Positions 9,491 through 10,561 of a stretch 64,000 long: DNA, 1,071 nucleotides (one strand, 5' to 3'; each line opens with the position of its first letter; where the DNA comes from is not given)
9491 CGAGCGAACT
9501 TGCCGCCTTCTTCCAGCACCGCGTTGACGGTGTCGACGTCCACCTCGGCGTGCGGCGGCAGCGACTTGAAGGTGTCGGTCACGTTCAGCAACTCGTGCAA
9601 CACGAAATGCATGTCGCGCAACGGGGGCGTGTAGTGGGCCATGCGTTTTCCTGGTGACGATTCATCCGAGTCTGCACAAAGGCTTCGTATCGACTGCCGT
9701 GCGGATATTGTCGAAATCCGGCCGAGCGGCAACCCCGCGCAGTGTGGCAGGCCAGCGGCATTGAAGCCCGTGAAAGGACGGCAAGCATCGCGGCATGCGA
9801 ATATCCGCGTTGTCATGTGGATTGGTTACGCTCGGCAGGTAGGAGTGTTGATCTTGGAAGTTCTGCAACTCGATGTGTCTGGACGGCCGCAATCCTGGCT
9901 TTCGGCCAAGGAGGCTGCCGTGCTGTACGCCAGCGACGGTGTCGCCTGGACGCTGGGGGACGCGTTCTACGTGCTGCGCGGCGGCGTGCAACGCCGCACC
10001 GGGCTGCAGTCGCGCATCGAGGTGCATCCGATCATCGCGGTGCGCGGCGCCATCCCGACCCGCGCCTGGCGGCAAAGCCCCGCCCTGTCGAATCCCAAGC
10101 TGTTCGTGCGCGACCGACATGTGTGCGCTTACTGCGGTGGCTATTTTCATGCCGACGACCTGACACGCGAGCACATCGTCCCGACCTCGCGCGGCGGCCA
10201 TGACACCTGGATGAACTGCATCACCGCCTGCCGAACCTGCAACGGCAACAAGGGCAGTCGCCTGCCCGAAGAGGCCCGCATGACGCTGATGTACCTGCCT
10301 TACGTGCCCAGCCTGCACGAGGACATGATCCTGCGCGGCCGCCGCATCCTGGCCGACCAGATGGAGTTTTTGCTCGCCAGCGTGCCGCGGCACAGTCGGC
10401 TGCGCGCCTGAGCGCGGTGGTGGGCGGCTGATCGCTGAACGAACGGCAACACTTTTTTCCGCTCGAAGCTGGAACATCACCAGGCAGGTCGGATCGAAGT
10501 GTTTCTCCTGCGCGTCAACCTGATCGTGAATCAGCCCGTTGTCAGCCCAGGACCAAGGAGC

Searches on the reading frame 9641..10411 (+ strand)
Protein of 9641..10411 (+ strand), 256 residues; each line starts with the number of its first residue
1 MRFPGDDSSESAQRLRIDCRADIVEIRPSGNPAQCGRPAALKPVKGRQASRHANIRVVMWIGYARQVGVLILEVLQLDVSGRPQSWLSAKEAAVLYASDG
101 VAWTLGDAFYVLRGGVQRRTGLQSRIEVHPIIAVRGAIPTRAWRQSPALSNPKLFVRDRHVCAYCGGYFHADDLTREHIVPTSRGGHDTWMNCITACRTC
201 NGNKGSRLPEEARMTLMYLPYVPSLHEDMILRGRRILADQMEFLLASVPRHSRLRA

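Call 41: search_protein_families(library=pfam, proteins=[window:9641-10411:+], max_evalue=0.00001)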
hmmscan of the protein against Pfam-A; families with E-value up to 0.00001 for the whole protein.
window:9641-10411:+ (256 aa): 3 families
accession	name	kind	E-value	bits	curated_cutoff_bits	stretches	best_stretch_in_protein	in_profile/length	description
PF14279.12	HNH_5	-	4.6e-16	58.9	27.5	1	162-216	1-55/56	HNH endonuclease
PF01844.29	HNH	-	2.7e-13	50.3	21.4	1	162-207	1-47/47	HNH endonuclease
PF13395.12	HNH_4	-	2.4e-07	31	22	1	162-209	1-53/54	HNH endonuclease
